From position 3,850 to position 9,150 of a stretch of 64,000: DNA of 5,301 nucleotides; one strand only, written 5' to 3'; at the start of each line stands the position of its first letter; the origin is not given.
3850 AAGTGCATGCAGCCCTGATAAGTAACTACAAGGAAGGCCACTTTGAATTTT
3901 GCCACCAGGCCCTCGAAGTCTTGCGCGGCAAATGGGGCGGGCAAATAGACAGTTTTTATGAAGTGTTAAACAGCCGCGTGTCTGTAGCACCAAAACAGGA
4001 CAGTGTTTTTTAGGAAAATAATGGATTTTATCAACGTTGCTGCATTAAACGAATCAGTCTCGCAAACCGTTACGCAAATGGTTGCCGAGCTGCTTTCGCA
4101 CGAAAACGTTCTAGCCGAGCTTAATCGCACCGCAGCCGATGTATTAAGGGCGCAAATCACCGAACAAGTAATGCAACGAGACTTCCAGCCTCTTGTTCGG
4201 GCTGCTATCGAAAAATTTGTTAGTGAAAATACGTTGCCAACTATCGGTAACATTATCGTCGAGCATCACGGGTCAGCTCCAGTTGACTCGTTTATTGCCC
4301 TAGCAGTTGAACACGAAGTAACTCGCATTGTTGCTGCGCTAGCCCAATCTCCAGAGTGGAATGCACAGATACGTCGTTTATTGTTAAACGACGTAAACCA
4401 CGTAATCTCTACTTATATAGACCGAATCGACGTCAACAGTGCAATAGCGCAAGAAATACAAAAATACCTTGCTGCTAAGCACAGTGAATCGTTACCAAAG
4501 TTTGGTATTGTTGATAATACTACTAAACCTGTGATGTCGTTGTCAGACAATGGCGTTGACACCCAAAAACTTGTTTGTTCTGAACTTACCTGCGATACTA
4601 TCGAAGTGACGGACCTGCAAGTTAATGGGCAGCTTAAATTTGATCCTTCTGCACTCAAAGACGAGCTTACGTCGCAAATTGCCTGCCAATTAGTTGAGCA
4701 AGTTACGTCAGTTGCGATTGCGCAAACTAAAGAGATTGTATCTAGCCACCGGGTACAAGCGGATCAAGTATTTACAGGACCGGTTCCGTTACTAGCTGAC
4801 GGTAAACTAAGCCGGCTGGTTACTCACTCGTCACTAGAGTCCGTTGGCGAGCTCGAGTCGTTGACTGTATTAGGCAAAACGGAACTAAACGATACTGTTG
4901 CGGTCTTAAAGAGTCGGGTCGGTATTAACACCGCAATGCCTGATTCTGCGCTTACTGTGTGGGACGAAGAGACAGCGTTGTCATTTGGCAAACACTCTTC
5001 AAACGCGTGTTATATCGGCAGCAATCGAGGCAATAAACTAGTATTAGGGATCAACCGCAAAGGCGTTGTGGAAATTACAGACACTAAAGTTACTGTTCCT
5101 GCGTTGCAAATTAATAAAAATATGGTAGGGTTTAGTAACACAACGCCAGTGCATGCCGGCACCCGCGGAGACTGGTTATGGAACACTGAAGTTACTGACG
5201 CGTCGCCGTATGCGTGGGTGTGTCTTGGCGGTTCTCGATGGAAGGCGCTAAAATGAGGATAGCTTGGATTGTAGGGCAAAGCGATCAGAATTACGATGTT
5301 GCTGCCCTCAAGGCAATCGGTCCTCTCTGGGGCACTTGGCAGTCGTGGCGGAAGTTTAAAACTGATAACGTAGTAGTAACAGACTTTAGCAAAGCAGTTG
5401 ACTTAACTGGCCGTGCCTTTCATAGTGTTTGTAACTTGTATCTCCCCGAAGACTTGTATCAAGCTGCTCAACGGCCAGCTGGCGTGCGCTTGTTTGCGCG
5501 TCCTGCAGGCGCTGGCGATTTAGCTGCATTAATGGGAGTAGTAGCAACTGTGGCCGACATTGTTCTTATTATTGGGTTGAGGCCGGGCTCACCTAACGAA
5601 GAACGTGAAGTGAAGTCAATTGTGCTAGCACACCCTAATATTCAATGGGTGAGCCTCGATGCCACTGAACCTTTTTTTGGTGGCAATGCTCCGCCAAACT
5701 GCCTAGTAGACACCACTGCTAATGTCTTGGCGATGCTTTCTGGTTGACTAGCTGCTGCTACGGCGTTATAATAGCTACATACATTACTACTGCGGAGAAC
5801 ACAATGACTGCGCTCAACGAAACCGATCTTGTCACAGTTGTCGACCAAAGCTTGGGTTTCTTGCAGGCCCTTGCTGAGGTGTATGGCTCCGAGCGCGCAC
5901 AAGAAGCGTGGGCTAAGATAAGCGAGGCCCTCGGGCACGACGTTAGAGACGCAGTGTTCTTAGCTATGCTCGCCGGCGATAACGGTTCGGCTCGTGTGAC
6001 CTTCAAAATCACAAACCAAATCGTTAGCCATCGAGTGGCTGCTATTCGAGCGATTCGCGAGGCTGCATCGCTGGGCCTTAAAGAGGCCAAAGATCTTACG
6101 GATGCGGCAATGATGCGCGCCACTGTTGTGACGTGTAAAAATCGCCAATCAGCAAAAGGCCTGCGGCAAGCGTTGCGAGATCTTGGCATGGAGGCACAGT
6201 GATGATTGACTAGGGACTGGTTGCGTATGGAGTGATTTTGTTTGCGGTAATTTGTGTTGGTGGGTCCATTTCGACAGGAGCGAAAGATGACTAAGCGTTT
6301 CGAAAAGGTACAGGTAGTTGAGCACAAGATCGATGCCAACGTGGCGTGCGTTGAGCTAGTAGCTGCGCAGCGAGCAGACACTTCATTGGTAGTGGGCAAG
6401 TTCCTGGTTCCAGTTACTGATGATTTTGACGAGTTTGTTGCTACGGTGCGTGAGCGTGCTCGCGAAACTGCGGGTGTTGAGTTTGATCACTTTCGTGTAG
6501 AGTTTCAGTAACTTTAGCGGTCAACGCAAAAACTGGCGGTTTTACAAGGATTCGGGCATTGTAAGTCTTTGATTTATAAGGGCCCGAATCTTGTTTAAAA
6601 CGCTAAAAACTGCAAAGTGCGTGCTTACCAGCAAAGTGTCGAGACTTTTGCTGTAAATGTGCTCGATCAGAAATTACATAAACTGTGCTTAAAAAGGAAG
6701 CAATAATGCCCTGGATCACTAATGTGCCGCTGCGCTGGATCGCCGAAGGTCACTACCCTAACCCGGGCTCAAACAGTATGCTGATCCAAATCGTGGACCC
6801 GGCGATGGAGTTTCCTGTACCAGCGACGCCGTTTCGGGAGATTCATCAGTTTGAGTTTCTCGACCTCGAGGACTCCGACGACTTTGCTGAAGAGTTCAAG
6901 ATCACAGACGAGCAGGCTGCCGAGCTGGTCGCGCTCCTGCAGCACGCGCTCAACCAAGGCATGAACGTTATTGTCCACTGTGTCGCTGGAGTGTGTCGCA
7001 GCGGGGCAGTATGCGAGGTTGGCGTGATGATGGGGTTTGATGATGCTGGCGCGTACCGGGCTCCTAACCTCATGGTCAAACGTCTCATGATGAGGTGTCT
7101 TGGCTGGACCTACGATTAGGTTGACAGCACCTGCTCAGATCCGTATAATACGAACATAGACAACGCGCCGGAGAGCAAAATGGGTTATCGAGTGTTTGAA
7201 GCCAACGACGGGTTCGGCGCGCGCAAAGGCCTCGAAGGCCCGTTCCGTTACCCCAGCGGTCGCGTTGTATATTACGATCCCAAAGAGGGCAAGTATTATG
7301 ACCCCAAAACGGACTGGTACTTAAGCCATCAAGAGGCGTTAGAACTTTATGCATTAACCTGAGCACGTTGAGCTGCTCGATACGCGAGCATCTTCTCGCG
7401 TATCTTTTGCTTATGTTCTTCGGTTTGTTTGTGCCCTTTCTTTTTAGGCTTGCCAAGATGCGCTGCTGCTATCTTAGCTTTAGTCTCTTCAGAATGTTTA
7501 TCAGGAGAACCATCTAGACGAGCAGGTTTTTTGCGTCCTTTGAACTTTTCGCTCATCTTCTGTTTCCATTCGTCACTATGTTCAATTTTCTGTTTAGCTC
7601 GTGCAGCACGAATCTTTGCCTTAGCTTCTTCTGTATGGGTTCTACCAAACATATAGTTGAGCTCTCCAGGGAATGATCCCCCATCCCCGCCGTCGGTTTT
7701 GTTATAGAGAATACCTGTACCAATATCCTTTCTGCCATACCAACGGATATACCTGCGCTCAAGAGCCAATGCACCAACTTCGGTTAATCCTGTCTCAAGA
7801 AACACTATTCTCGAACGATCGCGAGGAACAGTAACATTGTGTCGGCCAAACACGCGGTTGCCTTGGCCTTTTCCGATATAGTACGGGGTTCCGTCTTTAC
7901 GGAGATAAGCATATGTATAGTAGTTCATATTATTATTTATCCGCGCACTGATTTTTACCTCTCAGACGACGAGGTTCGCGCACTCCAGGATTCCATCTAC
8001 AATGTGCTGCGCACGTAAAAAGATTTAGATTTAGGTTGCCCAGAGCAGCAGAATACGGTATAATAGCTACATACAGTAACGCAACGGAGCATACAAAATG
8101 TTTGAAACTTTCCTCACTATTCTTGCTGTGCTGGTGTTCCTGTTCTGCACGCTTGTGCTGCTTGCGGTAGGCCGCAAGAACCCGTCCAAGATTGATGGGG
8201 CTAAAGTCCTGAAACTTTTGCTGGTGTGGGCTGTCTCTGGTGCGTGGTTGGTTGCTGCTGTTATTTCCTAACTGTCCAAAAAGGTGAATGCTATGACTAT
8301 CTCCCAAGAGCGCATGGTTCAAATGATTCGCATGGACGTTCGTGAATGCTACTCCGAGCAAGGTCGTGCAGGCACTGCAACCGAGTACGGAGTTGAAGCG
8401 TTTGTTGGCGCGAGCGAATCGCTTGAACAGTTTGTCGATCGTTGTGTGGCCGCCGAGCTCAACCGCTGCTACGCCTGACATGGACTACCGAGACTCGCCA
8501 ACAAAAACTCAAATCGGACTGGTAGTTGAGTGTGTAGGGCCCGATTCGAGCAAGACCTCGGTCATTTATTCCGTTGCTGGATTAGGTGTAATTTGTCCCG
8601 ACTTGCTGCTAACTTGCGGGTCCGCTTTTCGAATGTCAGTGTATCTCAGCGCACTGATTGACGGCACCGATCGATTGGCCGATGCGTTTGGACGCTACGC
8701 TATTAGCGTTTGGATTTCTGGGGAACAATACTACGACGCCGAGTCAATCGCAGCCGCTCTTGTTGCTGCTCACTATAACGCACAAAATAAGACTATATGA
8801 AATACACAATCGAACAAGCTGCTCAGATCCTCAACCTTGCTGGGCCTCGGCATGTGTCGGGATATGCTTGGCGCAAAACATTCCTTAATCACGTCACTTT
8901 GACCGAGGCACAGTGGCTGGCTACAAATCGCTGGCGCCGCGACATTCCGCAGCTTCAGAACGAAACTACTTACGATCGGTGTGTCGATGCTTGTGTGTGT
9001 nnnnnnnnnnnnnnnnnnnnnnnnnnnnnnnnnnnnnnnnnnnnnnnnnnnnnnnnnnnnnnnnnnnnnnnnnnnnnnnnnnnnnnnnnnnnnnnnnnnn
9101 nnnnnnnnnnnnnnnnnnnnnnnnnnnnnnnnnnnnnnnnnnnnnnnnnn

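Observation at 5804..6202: Stand-alone ribosomal bL12 C-terminal domain fused to an unrelated N-terminus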

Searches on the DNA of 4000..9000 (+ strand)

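Call 7: search_dna_similar(query=window:4000-9000:+, collection=phages, mode=near, max_rows=15)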
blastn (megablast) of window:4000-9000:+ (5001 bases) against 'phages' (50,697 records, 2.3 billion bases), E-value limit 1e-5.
No match.

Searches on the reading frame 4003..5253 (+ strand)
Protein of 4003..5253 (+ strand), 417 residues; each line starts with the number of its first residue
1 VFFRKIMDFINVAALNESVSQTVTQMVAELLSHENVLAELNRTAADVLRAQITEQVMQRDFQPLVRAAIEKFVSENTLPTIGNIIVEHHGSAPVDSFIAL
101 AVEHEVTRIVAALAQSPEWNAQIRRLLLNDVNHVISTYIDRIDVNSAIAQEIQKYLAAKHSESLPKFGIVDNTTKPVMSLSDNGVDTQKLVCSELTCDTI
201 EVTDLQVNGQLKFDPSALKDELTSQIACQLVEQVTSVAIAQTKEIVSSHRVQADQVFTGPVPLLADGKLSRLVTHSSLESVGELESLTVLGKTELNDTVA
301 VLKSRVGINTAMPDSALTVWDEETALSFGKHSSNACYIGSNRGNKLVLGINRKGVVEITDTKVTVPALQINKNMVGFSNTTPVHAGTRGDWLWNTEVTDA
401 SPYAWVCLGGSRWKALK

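Call 12: search_protein_families(library=pfam, proteins=[window:4003-5253:+], max_evalue=0.01)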
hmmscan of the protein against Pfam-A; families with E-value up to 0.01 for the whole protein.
window:4003-5253:+ (417 aa): 1 family
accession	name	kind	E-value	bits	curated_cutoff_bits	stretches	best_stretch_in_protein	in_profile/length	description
PF04286.17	DUF445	-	0.0027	18.1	33.8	1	15-160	207-331/368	Protein of unknown function (DUF445)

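Call 13: search_protein_families(library=phrogs, proteins=[window:4003-5253:+], max_evalue=0.001)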
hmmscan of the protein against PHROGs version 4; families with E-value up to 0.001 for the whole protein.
window:4003-5253:+ (417 aa): 0 families

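Call 87: search_protein_families(library=padloc, proteins=[window:4003-5253:+], max_evalue=0.01)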
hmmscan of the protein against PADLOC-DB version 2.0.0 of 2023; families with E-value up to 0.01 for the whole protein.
window:4003-5253:+ (417 aa): 1 family
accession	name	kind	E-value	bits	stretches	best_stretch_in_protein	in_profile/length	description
PDLC03853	LmuA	-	0.0013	15.5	1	42-164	413-519/655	-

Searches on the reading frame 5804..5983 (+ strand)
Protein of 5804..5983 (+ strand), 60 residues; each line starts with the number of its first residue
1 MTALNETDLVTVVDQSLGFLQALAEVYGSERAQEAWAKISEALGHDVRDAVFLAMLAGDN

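Call 40: search_solved_structures(query=A3, max_evalue=10, show_alignments=3)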
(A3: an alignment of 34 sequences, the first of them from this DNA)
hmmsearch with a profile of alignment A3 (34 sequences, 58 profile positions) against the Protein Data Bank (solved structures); distinct sequences matched with E-value up to 10: 17.
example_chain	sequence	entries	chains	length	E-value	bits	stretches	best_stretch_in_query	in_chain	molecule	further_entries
5cwj_A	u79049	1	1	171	8.7e-07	31.9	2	3-31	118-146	Designed helical repeat protein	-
6xh5_A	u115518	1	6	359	0.00013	24.9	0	3-32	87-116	helical fusion design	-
37tt_A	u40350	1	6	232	0.006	19.6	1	3-32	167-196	Z4 c3ii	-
9d92_A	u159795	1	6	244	0.0086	19.1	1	3-32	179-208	Z4 c3i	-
9o59_A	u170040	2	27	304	0.02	17.9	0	4-33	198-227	Z4-Cage Nanoparticle | Octahedral Z4-Cage Nanoparticle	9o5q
5tph_A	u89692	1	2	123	0.1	15.7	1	24-43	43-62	de novo NTF2 homodimer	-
3cg4_A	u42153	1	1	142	0.13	15.4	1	30-55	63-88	Response regulator receiver domain protein (CheY-like)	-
7reo_A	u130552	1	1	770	0.17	15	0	18-43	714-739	Penicillin G Acylase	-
5trv_A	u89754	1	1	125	0.19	14.8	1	23-42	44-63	denovo NTF2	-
7rep_A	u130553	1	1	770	0.3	14.2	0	18-43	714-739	Penicillin G acylase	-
9kmi_A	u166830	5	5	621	0.74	12.9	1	17-40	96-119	Sodium- and chloride-dependent taurine transporter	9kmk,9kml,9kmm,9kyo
9jcv_A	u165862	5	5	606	1.1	12.4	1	17-40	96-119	Sodium- and chloride-dependent taurine transporter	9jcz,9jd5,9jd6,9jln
9j7m_A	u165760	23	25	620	1.1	12.3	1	17-40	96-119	Sodium- and chloride-dependent taurine transporter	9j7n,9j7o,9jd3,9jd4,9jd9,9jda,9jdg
9k7b_A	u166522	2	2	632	1.2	12.3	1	17-40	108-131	Sodium- and chloride-dependent taurine transporter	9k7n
9kmj_A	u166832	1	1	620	1.2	12.3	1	17-40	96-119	Sodium- and chloride-dependent taurine transporter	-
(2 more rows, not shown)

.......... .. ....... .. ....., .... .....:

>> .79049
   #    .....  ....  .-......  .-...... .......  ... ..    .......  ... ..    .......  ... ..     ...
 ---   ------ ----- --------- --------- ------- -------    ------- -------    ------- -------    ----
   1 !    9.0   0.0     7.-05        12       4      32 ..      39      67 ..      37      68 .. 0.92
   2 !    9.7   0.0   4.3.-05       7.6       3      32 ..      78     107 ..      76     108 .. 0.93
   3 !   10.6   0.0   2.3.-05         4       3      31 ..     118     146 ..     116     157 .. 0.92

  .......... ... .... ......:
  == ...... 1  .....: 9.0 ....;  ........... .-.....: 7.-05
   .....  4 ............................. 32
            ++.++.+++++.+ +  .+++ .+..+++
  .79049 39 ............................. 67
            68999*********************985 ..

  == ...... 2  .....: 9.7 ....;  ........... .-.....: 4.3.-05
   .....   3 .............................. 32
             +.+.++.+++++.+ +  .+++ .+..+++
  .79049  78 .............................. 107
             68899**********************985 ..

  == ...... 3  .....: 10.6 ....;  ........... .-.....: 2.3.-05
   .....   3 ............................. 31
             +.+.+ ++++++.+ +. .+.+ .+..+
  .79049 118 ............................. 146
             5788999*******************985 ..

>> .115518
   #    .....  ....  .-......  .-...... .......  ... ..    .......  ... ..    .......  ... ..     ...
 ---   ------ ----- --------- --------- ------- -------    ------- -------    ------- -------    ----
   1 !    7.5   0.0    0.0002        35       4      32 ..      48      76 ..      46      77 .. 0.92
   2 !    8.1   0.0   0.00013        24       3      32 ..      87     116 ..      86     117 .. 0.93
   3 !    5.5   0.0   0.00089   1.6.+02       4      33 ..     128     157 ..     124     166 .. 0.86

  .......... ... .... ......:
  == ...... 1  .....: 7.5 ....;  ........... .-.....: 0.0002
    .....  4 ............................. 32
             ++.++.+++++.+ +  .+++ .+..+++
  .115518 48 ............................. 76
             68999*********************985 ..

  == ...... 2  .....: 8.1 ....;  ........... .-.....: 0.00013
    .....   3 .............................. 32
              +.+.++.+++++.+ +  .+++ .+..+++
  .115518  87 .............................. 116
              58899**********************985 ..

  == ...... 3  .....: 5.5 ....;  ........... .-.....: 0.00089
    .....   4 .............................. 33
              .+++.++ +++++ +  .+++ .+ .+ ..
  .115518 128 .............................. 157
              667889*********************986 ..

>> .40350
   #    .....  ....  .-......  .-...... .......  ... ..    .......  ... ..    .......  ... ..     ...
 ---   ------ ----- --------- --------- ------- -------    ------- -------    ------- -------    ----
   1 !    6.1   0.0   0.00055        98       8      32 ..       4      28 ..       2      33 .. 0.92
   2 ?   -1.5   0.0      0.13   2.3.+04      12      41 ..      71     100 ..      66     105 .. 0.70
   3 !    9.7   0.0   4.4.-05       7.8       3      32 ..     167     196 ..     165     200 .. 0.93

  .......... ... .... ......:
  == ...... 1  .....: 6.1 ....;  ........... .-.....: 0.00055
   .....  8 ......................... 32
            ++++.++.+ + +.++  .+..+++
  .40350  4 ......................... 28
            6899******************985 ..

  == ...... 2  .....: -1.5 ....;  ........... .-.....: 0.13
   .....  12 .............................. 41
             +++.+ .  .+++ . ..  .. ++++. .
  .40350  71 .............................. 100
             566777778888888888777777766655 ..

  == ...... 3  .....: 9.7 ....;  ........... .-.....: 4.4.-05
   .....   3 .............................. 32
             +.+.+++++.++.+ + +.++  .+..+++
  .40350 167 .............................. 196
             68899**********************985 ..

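Call 41: search_protein_families(library=pfam, alignment_id=A3, max_evalue=10)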
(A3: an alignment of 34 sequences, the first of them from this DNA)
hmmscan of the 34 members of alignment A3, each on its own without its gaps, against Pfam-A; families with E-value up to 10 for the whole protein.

A. member 1, seq(60 aa): 2 families
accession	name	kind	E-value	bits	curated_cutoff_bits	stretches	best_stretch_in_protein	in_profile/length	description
PF03241.18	HpaB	-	0.13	11.8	25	1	7-43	20-56/202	4-hydroxyphenylacetate 3-hydroxylase C terminal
PF14500.11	MMS19_N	-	0.16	12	26.7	1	8-46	221-259/262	Dos2-interacting transcription regulator of RNA-Pol-II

B. families by the number of members that match (of 34 scanned): 6 families
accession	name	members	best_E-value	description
PF06924.17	DUF1281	1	0.021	Protein of unknown function (DUF1281)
PF03241.18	HpaB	1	0.13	4-hydroxyphenylacetate 3-hydroxylase C terminal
PF16179.11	RHD_dimer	1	0.14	Rel homology dimerisation domain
PF14500.11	MMS19_N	1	0.16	Dos2-interacting transcription regulator of RNA-Pol-II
PF22284.1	DUF6961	1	0.22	Family of unknown function (DUF6961)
PF14372.11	hAT-like_RNase-H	1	0.22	hAT-like transposase, RNase-H fold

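Call 57: search_protein_representatives(alignment_id=A4)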
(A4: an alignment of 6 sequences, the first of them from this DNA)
Query: 6 sequences, 60 profile positions. Proteins with E-value up to 0.001 (for the whole library): 291; up to 1e-10: 83; up to 1e-30: 0. The best 150 are listed.
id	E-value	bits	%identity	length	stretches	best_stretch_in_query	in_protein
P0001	1.9e-30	120.6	-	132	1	1-60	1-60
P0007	1.1e-25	105.3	-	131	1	4-60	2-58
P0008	6.2e-17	77.3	-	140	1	3-59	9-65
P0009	8.1e-16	73.7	-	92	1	1-60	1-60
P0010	1.7e-15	72.7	-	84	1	4-60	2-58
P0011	3.1e-15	71.8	-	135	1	4-60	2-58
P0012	1.1e-14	70.1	-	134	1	4-59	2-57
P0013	1.3e-14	69.8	-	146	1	4-60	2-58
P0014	1.8e-14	69.4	-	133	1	4-59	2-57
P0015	2.3e-14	69.0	-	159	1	2-60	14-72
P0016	2.4e-14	68.9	-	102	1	4-59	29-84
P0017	2.8e-14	68.7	-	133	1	1-57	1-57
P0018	4.9e-14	68.0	-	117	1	4-59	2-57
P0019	5.4e-14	67.8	-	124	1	3-59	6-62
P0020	5.5e-14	67.8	-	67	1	4-59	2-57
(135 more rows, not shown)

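Call 59: predict_structure(alignment_id=A4)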
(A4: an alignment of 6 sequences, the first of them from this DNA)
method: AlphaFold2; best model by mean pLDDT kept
length: 60 residues; sequences in the alignment: 6
mean_pLDDT: 82.6   pTM: 0.64
mean pLDDT of the five models: 82.6, 78.3, 75.0, 67.5, 64.1
residues with pLDDT >= 90: 4; 70-90: 49; 50-70: 4; < 50: 3
segments of 3 or more residues with pLDDT < 50: none
pLDDT, mean of each block of 10 residues (from residue 1): 70 88 89 87 85 76
secondary structure, 60 per line:
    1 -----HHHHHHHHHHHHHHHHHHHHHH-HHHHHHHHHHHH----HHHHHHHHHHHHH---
elements in order: H6-27 H29-40 H45-57
